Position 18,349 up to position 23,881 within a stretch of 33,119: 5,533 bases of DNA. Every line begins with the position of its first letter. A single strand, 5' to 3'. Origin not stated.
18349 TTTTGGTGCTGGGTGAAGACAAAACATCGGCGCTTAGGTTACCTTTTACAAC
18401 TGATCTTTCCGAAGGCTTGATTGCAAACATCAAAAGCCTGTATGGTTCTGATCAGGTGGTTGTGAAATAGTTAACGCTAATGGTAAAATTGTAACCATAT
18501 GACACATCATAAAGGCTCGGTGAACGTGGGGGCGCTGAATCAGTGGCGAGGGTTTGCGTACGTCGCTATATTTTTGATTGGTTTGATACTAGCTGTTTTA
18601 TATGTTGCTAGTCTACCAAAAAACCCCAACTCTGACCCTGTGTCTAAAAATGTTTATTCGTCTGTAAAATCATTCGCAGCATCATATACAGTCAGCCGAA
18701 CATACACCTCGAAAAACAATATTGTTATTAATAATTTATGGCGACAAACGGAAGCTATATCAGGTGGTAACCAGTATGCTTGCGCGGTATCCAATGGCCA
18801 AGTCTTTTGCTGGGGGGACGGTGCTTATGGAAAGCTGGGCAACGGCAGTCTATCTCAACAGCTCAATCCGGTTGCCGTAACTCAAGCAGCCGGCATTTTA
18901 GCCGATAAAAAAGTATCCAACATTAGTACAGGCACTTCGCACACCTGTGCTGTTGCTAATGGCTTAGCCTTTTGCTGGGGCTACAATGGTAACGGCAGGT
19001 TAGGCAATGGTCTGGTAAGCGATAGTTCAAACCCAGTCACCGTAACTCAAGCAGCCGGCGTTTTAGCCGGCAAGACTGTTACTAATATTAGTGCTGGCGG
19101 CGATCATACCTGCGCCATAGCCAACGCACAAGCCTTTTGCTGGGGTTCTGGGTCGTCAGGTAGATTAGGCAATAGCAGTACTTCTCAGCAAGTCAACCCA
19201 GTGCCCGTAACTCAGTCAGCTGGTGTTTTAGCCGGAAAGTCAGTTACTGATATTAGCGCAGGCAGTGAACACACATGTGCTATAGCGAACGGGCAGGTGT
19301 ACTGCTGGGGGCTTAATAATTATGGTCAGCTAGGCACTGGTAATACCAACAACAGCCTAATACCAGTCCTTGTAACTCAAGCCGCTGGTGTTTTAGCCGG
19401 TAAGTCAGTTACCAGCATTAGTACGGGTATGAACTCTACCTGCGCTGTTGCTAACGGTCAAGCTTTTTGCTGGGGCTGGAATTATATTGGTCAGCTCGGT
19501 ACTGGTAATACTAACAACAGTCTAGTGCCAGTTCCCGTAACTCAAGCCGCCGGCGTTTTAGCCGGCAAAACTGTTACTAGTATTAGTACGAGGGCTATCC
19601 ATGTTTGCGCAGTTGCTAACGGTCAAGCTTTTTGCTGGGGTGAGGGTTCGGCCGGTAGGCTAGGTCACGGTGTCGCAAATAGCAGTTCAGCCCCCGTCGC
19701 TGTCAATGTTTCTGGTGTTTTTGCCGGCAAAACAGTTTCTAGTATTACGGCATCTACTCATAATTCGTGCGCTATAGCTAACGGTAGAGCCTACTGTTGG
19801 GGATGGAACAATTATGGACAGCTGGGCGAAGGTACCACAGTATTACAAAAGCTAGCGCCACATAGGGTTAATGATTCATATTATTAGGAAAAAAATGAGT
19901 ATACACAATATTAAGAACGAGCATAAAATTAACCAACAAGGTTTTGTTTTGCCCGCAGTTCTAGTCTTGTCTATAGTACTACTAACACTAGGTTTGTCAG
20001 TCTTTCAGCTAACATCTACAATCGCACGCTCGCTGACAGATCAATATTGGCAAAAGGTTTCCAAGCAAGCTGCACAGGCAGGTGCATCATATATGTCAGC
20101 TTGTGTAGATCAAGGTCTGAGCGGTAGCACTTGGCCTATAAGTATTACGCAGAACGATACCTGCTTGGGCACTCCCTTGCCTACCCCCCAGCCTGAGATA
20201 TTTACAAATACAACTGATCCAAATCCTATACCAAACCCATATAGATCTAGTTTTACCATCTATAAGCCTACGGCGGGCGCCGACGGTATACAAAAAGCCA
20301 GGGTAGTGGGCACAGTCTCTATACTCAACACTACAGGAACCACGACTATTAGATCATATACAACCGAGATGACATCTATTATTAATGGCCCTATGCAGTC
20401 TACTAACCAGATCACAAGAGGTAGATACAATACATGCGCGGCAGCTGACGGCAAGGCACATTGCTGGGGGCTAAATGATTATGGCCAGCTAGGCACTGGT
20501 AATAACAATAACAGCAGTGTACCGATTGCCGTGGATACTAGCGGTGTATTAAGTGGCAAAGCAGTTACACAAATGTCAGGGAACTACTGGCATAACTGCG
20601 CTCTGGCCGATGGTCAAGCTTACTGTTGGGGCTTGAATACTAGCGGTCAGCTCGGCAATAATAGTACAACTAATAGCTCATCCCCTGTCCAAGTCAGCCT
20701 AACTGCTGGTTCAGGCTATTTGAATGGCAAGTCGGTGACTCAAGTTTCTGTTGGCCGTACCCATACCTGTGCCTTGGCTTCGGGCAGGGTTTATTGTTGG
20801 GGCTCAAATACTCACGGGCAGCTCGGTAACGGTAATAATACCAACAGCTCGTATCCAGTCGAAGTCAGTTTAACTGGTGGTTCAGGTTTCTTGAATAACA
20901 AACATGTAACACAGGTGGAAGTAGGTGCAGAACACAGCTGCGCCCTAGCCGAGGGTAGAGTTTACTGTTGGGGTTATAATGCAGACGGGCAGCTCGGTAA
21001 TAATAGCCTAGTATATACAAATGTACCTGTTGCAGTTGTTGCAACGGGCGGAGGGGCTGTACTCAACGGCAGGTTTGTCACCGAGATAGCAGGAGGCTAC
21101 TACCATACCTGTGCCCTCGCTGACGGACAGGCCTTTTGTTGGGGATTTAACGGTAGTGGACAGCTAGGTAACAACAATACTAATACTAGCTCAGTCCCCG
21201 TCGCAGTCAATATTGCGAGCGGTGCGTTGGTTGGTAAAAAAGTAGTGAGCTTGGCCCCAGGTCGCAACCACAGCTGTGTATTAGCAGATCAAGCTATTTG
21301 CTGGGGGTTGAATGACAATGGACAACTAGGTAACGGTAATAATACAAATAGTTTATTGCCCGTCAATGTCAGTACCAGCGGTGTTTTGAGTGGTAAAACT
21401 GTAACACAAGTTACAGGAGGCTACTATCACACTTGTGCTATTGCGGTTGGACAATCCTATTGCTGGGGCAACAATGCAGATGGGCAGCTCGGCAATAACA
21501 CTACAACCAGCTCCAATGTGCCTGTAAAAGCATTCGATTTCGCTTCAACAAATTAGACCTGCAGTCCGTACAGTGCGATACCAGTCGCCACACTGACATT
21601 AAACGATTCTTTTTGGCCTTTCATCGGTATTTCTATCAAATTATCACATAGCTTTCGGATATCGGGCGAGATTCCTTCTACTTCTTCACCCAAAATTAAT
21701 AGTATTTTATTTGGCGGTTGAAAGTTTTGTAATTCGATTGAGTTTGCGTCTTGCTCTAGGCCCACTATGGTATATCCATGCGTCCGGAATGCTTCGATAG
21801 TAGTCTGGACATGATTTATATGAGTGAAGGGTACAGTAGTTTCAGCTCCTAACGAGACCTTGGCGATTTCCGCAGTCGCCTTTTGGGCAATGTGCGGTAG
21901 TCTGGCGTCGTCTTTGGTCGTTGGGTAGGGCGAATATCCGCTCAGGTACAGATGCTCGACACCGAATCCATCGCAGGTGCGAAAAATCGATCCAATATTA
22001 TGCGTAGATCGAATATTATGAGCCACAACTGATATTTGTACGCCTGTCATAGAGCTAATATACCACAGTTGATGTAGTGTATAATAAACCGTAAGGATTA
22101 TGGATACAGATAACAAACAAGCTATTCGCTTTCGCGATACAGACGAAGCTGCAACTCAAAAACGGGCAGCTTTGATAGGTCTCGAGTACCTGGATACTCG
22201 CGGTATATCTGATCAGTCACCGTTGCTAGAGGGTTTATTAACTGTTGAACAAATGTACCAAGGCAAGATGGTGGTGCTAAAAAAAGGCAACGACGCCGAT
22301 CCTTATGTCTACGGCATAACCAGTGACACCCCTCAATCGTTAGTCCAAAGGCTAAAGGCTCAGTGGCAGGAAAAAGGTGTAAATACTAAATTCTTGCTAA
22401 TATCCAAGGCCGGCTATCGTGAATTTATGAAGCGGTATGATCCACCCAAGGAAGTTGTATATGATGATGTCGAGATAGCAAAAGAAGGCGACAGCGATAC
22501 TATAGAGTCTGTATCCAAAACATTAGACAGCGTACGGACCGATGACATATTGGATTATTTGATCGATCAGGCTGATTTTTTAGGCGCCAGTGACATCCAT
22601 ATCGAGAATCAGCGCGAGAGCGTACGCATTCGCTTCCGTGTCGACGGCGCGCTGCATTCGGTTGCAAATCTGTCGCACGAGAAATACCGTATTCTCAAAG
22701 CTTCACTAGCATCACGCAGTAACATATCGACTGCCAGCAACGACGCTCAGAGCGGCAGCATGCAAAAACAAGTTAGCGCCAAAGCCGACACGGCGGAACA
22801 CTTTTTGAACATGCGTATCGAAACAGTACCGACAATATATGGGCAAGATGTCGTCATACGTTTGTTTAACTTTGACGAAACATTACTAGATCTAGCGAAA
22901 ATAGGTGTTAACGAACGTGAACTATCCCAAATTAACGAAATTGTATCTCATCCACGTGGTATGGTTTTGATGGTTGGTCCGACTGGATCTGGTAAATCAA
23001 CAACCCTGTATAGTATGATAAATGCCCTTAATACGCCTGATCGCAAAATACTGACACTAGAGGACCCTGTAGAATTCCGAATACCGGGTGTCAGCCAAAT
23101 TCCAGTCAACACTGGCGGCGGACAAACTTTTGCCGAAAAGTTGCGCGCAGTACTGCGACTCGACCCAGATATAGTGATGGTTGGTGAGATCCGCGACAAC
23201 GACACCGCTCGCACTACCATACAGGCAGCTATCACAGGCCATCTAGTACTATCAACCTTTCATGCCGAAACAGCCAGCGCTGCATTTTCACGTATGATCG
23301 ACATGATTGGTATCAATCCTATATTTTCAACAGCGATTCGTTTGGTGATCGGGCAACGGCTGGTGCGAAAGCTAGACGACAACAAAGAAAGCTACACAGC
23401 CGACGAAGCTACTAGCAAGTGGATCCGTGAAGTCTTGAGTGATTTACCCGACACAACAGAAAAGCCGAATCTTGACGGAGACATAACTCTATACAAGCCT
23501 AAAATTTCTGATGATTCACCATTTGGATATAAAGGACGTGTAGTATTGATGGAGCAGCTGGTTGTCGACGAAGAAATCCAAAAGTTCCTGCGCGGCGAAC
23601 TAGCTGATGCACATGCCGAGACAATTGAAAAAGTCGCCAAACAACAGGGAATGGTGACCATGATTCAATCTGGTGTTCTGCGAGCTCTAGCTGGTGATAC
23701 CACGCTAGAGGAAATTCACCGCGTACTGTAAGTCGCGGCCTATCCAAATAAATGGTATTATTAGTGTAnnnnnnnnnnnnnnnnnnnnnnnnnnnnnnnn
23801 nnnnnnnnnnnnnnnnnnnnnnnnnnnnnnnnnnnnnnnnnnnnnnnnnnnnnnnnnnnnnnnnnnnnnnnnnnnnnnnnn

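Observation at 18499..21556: Tandem RCC1 beta-propeller proteins with PilX/prepilin-like N-termini next to a PilB ATPase: candidate pilus-displayed adhesins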

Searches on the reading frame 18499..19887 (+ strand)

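Call 4: search_protein_families(library=pfam, proteins=[window:18499-19887:+], max_evalue=0.1)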
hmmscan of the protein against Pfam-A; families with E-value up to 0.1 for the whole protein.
window:18499-19887:+ (462 aa): 4 families
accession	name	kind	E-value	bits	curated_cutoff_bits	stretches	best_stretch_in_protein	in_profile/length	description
PF25390.1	WD40_RLD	-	2.5e-80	271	150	2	85-403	35-346/363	RCC1-like domain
PF00415.24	RCC1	-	5.5e-69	229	21.7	7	264-317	1-50/50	Regulator of chromosome condensation (RCC1) repeat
PF13540.12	RCC1_2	-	2e-27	94.7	22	5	249-277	1-30/30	Regulator of chromosome condensation (RCC1) repeat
PF25384.1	Alsin_RLD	-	4.1e-14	53.1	100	3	206-284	238-313/405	Alsin RCC1-like domain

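Call 6: search_protein_families(library=ncbifam, proteins=[window:18499-19887:+], max_evalue=10)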
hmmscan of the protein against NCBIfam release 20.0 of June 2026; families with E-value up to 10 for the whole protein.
window:18499-19887:+ (462 aa): 4 families
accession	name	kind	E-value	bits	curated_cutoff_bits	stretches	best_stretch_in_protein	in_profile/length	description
NF003685.0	PRK05305.2-5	equivalog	0.0068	15.7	183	0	173-200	120-147/198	phosphatidylserine decarboxylase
NF058644.1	CurcmRedCuraProt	equivalog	0.037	13.1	440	1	394-459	54-115/336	NADPH-dependent curcumin/dihydrocurcumin reductase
TIGR00164.2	AS_decarb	equivalog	0.094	12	230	0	173-200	138-165/215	archaetidylserine decarboxylase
NF001382.0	PRK00279.1-4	equivalog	2.9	7.4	334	0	128-155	15-42/212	adenylate kinase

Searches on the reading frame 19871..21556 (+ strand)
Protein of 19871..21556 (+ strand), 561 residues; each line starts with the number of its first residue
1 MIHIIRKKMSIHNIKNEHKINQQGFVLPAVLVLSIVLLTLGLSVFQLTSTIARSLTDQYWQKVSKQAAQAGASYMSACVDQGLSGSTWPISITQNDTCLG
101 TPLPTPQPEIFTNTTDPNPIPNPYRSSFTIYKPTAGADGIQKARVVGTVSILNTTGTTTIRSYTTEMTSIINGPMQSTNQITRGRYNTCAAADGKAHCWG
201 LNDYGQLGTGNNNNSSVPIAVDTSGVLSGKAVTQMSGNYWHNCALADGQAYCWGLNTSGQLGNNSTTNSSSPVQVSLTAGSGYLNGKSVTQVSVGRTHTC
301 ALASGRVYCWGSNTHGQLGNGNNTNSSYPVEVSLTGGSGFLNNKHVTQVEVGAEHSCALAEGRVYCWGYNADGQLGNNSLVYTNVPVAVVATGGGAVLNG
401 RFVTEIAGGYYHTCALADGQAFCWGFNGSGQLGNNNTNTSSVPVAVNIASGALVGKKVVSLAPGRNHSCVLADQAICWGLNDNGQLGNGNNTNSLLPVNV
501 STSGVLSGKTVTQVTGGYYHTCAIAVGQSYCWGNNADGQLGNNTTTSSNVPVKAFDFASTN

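Call 4: search_protein_families(library=pfam, proteins=[window:19871-21556:+], max_evalue=0.1)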
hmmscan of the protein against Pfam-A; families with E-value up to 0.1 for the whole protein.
window:19871-21556:+ (561 aa): 4 families
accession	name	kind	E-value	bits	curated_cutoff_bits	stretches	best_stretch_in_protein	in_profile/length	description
PF00415.24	RCC1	-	1.2e-81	269.5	21.7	7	304-359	1-50/50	Regulator of chromosome condensation (RCC1) repeat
PF25390.1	WD40_RLD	-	1.5e-81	275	150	2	285-553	29-291/363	RCC1-like domain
PF13540.12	RCC1_2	-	2.2e-40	135.9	22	7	289-317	1-30/30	Regulator of chromosome condensation (RCC1) repeat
PF25384.1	Alsin_RLD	-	1.8e-15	57.6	100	2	470-548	239-315/405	Alsin RCC1-like domain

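Call 6: search_protein_families(library=ncbifam, proteins=[window:19871-21556:+], max_evalue=10)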
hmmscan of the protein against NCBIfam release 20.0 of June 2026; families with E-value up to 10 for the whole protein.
window:19871-21556:+ (561 aa): 1 family
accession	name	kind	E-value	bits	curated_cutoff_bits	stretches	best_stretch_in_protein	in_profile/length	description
NF000107.2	APH_4_Ia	exception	0.086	12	725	1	273-312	125-164/341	aminoglycoside O-phosphotransferase APH(4)-Ia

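Call 13: find_homologous_proteins(query=window:19895-21556:+, region=1-185, max_evalue=0.01)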
Query window:19895-21556:+, residues 1-185 (185 aa): 24 proteins with E <= 0.01 among 1124 candidates.
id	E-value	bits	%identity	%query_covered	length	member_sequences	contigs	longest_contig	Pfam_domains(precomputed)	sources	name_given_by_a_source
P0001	6.9e-104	363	91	100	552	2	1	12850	PF00415.25,PF13540.13,PF25384.2,PF25390.2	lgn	-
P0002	4.1e-96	337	85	100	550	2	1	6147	PF00415.25,PF13540.13,PF25384.2,PF25390.2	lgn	-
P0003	5.2e-87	308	78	100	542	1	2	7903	PF00415.25,PF13540.13,PF25384.2,PF25390.2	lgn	-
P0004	5.9e-76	272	72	81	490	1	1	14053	PF00415.25,PF13540.13,PF25384.2,PF25390.2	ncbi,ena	ncbi:MAG: hypothetical protein AAB395_03545 [Patescibacteria group bacterium]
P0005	7.4e-76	271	72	81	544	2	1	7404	PF00415.25,PF13540.13,PF25384.2,PF25390.2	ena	-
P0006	1.4e-73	264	70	100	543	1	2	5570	PF00415.25,PF13540.13,PF25384.2,PF25390.2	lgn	-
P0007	1.9e-70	254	66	96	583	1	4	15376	PF00415.25,PF13540.13,PF25384.2,PF25390.2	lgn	-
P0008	4.9e-70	253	69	96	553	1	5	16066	PF00415.25,PF13540.13,PF25384.2,PF25390.2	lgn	-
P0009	1.2e-69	251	70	93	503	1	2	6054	PF00415.25,PF13540.13,PF25390.2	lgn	-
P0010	1.6e-69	251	70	93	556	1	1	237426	PF00415.25,PF13540.13,PF25390.2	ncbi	-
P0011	6.7e-69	249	66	82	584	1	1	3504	PF00415.25,PF13540.13,PF25384.2,PF25390.2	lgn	-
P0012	1.7e-68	248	66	97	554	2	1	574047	PF00415.25,PF13540.13,PF25384.2,PF25390.2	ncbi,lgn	-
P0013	3.9e-68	246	67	98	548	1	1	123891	PF00415.25,PF13540.13,PF25384.2,PF25390.2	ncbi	-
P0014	1.6e-67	244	67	93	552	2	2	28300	PF00415.25,PF13540.13,PF25384.2,PF25390.2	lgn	-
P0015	2.6e-67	244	65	82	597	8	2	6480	PF00415.25,PF13540.13,PF25384.2,PF25390.2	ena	-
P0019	5.2e-66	239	66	89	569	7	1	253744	PF00415.25,PF13540.13,PF25384.2,PF25390.2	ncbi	-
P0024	1.3e-45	173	50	96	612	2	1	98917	PF00415.25,PF13540.13,PF25384.2,PF25390.2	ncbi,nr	ncbi:MAG: hypothetical protein Q7T74_04680 [Candidatus Saccharibacteria bacterium]|nr:hypothetical p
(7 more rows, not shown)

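Call 23: find_encoding_contigs(protein=P0012, flank=10000, max_places=2)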
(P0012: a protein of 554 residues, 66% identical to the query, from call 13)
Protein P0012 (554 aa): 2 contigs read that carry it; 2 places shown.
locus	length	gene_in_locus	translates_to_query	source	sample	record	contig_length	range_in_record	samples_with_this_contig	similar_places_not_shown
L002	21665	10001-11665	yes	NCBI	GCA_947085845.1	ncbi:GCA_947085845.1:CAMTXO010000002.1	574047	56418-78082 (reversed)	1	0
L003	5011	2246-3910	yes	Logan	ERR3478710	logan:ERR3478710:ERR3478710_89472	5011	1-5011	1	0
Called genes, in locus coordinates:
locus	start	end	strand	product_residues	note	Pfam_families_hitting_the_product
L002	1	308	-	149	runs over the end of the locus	-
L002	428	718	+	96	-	PF02686:GatC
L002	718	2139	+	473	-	PF01425:Amidase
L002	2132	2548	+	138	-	-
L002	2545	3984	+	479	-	PF02934:GatB_N, PF02637:GatB_Yqey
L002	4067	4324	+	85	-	-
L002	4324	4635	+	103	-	-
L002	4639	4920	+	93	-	PF18910:DUF5665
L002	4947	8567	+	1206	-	PF02811:PHP, PF07733:DNA_pol3_alpha, PF17657:DNA_pol3_finger, PF14579:HHH_6, PF01336:tRNA_anti-codon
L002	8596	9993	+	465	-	PF25390:WD40_RLD, PF25384:Alsin_RLD (faint), PF00415:RCC1, PF25390:WD40_RLD, PF13540:RCC1_2 (weak), PF00415:RCC1, PF13540:RCC1_2 (weak), PF00415:RCC1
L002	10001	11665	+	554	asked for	PF13540:RCC1_2, PF25384:Alsin_RLD (faint), PF25390:WD40_RLD, PF13540:RCC1_2 (weak), PF00415:RCC1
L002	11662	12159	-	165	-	PF00588:SpoU_methylase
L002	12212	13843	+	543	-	PF00437:T2SSE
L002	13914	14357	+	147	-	-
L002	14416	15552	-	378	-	PF00390:malic, PF03949:Malic_M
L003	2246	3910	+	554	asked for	PF13540:RCC1_2, PF25384:Alsin_RLD (faint), PF25390:WD40_RLD, PF13540:RCC1_2 (weak), PF00415:RCC1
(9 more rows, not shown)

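Call 24: find_encoding_contigs(protein=P0019, flank=10000, max_places=2)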
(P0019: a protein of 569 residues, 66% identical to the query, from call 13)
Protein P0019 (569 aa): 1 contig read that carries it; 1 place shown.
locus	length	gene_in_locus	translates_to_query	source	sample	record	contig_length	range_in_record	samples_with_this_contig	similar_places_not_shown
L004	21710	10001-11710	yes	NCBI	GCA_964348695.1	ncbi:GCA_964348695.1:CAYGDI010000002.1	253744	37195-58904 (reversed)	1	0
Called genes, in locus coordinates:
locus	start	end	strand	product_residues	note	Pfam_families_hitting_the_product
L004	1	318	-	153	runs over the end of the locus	-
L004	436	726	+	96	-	PF02686:GatC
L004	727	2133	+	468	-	PF01425:Amidase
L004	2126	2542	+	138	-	-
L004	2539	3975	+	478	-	PF02934:GatB_N, PF02637:GatB_Yqey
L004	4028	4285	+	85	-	-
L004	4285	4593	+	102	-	-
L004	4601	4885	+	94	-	PF18910:DUF5665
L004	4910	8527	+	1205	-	PF02811:PHP, PF07733:DNA_pol3_alpha, PF17657:DNA_pol3_finger, PF14579:HHH_6, PF01336:tRNA_anti-codon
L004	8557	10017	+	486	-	PF25390:WD40_RLD, PF13540:RCC1_2 (weak), PF25384:Alsin_RLD (faint), PF00415:RCC1, PF13540:RCC1_2 (weak), PF25390:WD40_RLD, PF00415:RCC1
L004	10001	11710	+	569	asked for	PF25390:WD40_RLD, PF00415:RCC1 (weak), PF00415:RCC1, PF25390:WD40_RLD, PF00415:RCC1, PF13540:RCC1_2 (weak), PF00415:RCC1, PF00415:RCC1, +2 more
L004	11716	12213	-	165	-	PF00588:SpoU_methylase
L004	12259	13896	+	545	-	PF00437:T2SSE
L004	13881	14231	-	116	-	-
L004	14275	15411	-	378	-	PF00390:malic, PF03949:Malic_M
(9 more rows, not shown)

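Call 26: find_encoding_contigs(protein=P0024, flank=10000, max_places=2)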
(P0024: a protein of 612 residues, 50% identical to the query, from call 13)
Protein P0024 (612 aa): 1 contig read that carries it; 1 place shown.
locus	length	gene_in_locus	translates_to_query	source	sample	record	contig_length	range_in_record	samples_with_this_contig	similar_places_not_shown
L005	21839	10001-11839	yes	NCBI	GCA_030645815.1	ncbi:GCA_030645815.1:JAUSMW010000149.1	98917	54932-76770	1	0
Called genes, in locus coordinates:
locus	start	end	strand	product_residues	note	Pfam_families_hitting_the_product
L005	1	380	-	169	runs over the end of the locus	-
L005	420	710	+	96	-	PF02686:GatC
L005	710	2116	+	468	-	PF01425:Amidase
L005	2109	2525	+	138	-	-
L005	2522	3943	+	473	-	PF02934:GatB_N, PF02637:GatB_Yqey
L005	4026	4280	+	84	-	-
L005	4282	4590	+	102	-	-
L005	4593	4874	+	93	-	PF18910:DUF5665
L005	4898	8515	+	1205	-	PF02811:PHP, PF07733:DNA_pol3_alpha, PF17657:DNA_pol3_finger, PF14579:HHH_6, PF01336:tRNA_anti-codon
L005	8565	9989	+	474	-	PF25390:WD40_RLD, PF00415:RCC1, PF25390:WD40_RLD, PF13540:RCC1_2 (weak), PF00415:RCC1, PF13540:RCC1_2 (weak), PF00415:RCC1, PF00415:RCC1, +1 more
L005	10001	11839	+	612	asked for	PF25390:WD40_RLD (weak), PF13540:RCC1_2 (weak), PF25384:Alsin_RLD (faint), PF25390:WD40_RLD, PF13540:RCC1_2 (weak), PF00415:RCC1, PF13540:RCC1_2 (weak), PF00415:RCC1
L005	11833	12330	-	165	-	PF00588:SpoU_methylase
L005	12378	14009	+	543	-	PF00437:T2SSE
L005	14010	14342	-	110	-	-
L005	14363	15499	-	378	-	PF00390:malic, PF03949:Malic_M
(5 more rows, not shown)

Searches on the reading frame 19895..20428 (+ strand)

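Call 5: search_protein_families(library=pfam, proteins=[window:19895-20428:+], max_evalue=10)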
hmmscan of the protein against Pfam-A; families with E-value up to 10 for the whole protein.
seq(178 aa): 2 families
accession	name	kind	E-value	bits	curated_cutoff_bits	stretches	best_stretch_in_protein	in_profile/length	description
PF07782.18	DC_STAMP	-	0.15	12.3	25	1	11-98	51-143/191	DC-STAMP-like protein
PF14341.11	PilX_N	-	2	8.9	25.5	1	21-63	7-49/51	PilX N-terminal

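Call 6: search_protein_families(library=ncbifam, proteins=[window:19895-20428:+], max_evalue=10)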
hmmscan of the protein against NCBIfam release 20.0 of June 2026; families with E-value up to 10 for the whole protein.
seq(178 aa): 2 families
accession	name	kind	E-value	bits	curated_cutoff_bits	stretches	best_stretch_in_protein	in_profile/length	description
NF007660.0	PRK10332.1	equivalog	0.029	14.9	86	1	13-61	7-60/107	prepilin-type N-terminal cleavage/methylation domain-containing protein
NF038301.1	EPS_HpsA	equivalog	0.038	11.5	400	1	6-34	37-67/1503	hormogonium polysaccharide biosynthesis protein HpsA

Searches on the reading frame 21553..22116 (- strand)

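Call 4: search_protein_families(library=pfam, proteins=[window:21553-22116:-], max_evalue=0.1)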
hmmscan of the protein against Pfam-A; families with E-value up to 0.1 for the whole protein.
window:21553-22116:- (187 aa): 1 family
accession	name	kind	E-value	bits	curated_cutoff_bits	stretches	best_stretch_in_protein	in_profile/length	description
PF00588.24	SpoU_methylase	-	3.4e-35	121.7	29.7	1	28-183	2-142/142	SpoU rRNA Methylase family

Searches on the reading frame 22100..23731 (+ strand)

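Call 4: search_protein_families(library=pfam, proteins=[window:22100-23731:+], max_evalue=0.1)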
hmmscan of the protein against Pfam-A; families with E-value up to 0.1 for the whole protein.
window:22100-23731:+ (543 aa): 20 families
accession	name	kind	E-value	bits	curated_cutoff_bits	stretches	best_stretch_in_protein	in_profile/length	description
PF00437.27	T2SSE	-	1.9e-89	300.4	24.9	1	151-541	12-370/370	Type II/IV secretion system protein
PF13555.12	AAA_29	-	8.8e-05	22.6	27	1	270-310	7-46/61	P-loop containing region of AAA domain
PF25199.1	nSTAND_NTPase5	-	0.00086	19.6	34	1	281-331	36-87/145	Novel STAND NTPase 5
PF13086.12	AAA_11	-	0.00093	19.5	27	1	270-318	2-56/257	AAA domain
PF13604.12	AAA_30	-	0.0012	19.1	27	1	277-317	9-49/191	AAA domain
PF01580.24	FtsK_SpoIIIE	-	0.0012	18.8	24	1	281-315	35-71/221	FtsK/SpoIIIE family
PF00910.28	RNA_helicase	-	0.0013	19.6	21.5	0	289-311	1-23/105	RNA helicase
PF13191.12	AAA_16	-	0.0026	18.7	32.6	1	273-336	7-66/167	AAA ATPase domain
PF13401.12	AAA_22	-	0.0035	18.1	27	1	285-323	4-33/130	AAA domain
PF12775.13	AAA_7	-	0.0048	16.9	25.8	1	283-315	30-62/181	P-loop containing dynein motor region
PF01637.24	ATPase_2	-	0.0081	16.4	33.2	1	272-312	5-46/225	ATPase domain predominantly from Archaea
PF00005.33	ABC_tran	-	0.009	17.1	25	1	288-317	13-42/137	ABC transporter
PF13476.12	AAA_23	-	0.015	16.4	27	1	286-310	19-43/201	AAA domain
PF20720.3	nSTAND3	-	0.017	15.2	27.2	0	285-325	16-56/155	Novel STAND NTPase 3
PF13671.12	AAA_33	-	0.023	15.5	27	1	288-311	1-24/143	AAA domain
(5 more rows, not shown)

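Call 6: search_protein_families(library=ncbifam, proteins=[window:22100-23731:+], max_evalue=10)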
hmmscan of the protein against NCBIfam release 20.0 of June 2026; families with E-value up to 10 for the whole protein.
window:22100-23731:+ (543 aa): 45 families (the best 25 are shown)
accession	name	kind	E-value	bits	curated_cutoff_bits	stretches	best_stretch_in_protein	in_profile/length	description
TIGR02533.1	type_II_gspE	equivalog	2.3e-101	339.9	630.25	1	126-542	88-485/486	type II secretion system ATPase GspE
TIGR02538.1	type_IV_pilB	equivalog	4.4e-95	319.4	675.65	1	154-542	188-561/564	type IV-A pilus assembly ATPase PilB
NF007755.0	PRK10436.1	equivalog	2.9e-88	296.6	617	1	147-543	85-459/465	type II secretion system protein GspE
NF053534.1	T4PilAsmATPsTfpB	equivalog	1.9e-81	274.2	850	1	149-542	203-581/584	type IV pilus assembly ATPase TfpB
NF041000.1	ATPase_ComGA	equivalog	5.3e-62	209.2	300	1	154-423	3-266/267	competence type IV pilus ATPase ComGA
TIGR01420.1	pilT_fam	subfamily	8.7e-48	163.3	319.1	2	152-430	3-276/343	PilT/PilU family type 4a pilus ATPase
TIGR02525.1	plasmid_TraJ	equivalog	1.3e-26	93.5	368.3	1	262-426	129-302/372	plasmid transfer ATPase TraJ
TIGR02524.1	dot_icm_DotB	equivalog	2e-22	79.9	463.3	1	276-432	124-295/358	Dot/Icm type IV secretion system ATPase DotB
NF058587.1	archaellum_moto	equivalog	7.7e-19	67.8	550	1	265-424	254-419/527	archaellum flagellar ATPase motor FlaI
TIGR02782.1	TrbB_P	equivalog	6.1e-16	58.6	304.55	1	271-403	122-256/303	P-type conjugative transfer ATPase TrbB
TIGR02788.1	VirB11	equivalog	1.8e-15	56.8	249.95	1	284-404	142-267/308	P-type DNA transfer ATPase VirB11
NF010407.0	PRK13833.1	subfamily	3.7e-14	52.9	499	1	272-403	131-263/323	conjugal transfer protein TrbB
NF010469.0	PRK13894.1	subfamily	1.6e-13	50.7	508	1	275-419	139-284/320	conjugal transfer ATPase TrbB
NF053672.1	bindosome_BasE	exception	1.9e-13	50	1000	1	281-404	265-393/512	bindosome assembly system ATPase subunit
NF010425.0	PRK13851.1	equivalog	9.6e-13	47.7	461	1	282-403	158-284/344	type IV secretion system protein VirB11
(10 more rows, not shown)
